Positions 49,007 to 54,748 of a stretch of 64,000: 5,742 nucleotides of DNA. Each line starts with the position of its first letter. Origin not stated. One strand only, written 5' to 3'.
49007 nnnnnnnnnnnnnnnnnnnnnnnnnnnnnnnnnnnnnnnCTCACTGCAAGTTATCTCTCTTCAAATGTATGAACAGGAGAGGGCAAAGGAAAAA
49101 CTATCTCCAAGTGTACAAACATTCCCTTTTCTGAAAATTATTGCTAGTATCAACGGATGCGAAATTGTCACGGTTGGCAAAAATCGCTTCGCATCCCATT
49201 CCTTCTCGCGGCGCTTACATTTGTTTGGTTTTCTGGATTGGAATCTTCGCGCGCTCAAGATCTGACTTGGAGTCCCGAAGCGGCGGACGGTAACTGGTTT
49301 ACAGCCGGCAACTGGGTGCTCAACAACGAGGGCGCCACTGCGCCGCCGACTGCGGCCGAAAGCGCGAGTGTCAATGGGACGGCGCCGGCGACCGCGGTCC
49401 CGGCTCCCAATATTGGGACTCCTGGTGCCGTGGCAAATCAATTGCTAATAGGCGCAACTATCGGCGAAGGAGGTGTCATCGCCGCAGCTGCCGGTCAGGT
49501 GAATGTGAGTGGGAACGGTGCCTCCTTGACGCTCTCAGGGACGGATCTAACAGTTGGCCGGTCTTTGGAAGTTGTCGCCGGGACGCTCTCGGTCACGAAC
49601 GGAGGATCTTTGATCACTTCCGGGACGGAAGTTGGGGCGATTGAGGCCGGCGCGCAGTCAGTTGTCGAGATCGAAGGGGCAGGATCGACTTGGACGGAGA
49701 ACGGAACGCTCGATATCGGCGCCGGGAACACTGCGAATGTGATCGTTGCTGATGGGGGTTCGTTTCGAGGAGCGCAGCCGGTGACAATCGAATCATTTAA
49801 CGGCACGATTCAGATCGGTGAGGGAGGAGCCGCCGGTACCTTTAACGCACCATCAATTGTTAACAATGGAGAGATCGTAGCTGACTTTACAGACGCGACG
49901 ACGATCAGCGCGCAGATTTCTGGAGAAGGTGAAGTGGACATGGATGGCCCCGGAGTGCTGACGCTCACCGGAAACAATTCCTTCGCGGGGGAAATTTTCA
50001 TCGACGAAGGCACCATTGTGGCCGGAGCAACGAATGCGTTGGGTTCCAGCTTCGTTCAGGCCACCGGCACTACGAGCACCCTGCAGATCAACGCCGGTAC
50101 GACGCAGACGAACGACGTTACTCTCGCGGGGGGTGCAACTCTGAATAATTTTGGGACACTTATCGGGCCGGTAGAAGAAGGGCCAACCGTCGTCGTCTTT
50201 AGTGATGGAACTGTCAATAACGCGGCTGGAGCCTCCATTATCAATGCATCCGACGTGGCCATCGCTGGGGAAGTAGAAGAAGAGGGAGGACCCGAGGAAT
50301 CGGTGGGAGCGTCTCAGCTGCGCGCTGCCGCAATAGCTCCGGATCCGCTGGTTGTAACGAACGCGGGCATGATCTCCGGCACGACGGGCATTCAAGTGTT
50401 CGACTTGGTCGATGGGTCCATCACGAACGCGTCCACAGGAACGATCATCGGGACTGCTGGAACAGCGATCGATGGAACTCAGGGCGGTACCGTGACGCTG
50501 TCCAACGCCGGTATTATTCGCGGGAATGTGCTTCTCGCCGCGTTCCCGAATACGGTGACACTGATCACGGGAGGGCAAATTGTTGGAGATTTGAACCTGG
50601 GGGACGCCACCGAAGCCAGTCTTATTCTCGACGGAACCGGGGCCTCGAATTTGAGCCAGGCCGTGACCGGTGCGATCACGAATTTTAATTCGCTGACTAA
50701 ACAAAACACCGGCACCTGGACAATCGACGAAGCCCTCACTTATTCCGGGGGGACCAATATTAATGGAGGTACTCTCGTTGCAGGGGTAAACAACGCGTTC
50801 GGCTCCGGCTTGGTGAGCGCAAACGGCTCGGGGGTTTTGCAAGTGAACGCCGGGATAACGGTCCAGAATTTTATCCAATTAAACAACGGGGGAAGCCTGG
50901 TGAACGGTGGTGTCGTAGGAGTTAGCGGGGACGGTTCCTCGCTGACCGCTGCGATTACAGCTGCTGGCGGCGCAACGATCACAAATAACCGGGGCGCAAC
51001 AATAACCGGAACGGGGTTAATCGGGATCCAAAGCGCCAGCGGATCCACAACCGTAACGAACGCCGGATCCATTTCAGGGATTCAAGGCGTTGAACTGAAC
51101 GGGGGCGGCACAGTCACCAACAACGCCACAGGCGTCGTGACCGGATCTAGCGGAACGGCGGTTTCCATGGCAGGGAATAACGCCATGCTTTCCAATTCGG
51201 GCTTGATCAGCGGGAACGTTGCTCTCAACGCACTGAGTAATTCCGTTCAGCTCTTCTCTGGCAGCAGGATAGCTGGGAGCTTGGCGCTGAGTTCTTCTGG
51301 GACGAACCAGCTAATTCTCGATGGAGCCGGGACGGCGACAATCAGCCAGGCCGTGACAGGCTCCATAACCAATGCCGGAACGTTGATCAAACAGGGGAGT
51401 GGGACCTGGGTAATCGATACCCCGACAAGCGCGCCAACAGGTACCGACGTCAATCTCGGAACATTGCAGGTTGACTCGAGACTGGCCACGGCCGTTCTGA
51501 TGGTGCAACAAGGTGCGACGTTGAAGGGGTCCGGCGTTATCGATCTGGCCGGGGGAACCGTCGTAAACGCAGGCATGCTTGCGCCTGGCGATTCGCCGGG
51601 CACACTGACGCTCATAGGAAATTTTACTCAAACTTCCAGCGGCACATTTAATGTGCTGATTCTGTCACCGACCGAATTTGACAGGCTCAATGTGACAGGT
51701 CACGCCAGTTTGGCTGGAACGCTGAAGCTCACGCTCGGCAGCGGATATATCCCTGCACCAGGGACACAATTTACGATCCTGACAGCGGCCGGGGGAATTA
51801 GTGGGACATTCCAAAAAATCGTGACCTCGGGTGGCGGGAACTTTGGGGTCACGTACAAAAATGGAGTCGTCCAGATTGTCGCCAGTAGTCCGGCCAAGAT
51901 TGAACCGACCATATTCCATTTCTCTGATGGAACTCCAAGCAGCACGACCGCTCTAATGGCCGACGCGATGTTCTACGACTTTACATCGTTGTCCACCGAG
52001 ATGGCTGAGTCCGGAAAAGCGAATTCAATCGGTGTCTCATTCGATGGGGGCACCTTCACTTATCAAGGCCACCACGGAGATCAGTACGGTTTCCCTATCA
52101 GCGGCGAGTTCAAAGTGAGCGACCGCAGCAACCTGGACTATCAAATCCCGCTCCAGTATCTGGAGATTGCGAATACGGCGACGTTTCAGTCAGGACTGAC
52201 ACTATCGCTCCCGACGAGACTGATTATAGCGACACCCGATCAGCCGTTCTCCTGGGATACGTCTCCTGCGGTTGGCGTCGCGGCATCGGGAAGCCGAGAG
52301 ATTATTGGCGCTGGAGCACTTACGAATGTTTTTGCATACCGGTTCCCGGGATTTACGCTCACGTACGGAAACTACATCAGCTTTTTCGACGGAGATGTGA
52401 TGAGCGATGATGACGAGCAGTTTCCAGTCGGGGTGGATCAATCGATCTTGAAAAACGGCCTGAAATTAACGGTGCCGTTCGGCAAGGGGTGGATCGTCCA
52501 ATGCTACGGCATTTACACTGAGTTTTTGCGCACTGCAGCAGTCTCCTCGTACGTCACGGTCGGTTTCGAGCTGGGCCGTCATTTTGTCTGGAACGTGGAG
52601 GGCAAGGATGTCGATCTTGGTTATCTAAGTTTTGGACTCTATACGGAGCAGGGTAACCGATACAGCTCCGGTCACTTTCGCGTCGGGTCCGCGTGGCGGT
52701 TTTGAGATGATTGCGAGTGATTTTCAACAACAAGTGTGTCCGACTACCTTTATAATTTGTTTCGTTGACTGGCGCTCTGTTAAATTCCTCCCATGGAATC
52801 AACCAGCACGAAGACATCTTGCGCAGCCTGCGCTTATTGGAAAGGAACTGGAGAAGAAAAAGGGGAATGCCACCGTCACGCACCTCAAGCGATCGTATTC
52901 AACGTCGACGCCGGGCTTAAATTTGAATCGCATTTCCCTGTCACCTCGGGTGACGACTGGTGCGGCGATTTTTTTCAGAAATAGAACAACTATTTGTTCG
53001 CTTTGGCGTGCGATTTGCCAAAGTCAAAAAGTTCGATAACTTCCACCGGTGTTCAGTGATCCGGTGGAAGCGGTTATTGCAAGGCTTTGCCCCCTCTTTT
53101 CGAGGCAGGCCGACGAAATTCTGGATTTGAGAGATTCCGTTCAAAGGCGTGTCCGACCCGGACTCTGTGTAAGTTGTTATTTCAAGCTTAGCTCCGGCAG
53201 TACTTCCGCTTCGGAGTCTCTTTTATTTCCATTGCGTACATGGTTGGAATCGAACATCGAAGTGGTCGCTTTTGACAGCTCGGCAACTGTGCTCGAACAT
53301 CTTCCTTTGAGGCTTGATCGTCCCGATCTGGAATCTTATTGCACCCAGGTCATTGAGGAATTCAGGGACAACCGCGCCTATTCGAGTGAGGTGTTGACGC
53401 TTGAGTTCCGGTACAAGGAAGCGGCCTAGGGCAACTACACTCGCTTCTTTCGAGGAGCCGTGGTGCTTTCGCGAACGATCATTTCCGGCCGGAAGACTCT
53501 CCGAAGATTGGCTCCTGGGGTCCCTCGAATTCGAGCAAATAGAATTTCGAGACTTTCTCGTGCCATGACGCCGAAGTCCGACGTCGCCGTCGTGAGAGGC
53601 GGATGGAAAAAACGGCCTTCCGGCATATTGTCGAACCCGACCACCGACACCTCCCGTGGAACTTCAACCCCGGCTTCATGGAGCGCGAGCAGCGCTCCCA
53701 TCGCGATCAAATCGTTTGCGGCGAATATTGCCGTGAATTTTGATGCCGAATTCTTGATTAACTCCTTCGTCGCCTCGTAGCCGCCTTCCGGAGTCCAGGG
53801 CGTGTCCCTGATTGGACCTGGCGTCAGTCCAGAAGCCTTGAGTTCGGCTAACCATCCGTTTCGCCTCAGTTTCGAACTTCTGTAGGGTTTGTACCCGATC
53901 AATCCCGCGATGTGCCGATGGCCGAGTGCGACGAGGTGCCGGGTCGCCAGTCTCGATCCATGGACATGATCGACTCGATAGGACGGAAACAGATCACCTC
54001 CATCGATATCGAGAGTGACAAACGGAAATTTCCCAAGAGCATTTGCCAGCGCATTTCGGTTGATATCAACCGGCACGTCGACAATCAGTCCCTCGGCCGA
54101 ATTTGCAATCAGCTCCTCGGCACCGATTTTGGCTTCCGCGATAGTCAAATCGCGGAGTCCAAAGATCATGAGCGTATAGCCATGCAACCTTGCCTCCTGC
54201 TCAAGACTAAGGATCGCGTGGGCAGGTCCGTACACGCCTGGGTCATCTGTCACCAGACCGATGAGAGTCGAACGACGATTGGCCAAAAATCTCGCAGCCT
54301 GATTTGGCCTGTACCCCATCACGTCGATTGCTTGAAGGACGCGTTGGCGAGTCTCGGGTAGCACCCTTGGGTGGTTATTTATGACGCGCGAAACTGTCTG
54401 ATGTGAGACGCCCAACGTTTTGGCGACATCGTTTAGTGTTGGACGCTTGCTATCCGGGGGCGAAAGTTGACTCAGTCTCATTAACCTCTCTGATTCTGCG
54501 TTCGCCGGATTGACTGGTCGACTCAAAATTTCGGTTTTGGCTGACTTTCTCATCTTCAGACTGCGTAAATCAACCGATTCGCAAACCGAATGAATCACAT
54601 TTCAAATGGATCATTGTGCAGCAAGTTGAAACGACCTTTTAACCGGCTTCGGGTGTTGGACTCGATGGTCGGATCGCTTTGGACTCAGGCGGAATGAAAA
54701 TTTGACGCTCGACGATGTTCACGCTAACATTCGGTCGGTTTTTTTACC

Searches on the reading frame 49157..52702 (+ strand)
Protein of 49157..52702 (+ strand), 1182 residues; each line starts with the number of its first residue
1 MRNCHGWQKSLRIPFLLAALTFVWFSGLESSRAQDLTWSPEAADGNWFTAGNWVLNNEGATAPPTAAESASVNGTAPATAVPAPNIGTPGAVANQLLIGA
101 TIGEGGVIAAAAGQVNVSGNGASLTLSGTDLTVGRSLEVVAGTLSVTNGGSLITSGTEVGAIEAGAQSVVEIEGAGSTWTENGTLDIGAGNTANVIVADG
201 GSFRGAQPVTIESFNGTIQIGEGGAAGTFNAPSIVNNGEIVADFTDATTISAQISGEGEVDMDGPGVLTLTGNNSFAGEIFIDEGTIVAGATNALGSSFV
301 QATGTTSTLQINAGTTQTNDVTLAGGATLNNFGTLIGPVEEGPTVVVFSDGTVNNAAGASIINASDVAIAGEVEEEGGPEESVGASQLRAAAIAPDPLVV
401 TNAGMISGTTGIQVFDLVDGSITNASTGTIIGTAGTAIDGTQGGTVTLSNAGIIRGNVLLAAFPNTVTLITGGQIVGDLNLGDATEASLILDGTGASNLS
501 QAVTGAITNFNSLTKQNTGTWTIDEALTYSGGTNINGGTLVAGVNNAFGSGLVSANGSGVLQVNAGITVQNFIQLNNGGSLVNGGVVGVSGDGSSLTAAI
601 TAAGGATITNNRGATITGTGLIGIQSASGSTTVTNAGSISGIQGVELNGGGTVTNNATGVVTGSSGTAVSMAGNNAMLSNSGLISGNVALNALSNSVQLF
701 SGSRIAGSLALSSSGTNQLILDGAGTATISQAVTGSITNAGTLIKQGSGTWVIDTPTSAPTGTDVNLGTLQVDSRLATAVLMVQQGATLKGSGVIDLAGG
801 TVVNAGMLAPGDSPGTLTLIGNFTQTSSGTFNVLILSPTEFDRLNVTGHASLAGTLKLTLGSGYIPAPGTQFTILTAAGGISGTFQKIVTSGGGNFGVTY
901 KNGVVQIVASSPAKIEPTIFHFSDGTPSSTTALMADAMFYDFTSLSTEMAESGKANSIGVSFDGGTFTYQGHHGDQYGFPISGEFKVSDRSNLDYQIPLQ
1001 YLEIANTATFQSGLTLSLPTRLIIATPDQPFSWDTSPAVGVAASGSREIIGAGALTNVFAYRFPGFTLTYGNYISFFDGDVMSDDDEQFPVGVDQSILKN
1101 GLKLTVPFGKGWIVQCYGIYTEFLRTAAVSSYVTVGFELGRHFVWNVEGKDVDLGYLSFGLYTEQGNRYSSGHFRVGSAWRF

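Call 36: search_protein_families(library=pfam, proteins=[window:49157-52702:+])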
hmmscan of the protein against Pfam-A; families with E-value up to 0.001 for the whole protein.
window:49157-52702:+ (1182 aa): 1 family
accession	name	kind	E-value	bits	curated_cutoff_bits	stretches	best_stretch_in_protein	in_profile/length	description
PF12951.13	PATR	-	4.2e-14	52.7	27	3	513-541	1-29/30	Passenger-associated-transport-repeat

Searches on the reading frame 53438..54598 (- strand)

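Call 36: search_protein_families(library=pfam, proteins=[window:53438-54598:-])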
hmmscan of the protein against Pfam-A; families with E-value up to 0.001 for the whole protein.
window:53438-54598:- (387 aa): 4 families
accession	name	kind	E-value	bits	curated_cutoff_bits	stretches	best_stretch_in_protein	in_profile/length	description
PF13377.12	Peripla_BP_3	-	6.6e-32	111.3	26.5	1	220-379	2-167/167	Periplasmic binding protein-like domain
PF00532.27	Peripla_BP_1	-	8.2e-18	65.3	22.2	1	132-344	23-248/281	Periplasmic binding proteins and sugar binding domain of LacI family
PF00356.27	LacI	-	3.4e-17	62.4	27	1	54-99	1-46/46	Bacterial regulatory proteins, lacI family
PF13407.12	Peripla_BP_4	-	7.8e-08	32.6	35.1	1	192-328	82-222/258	Periplasmic binding protein domain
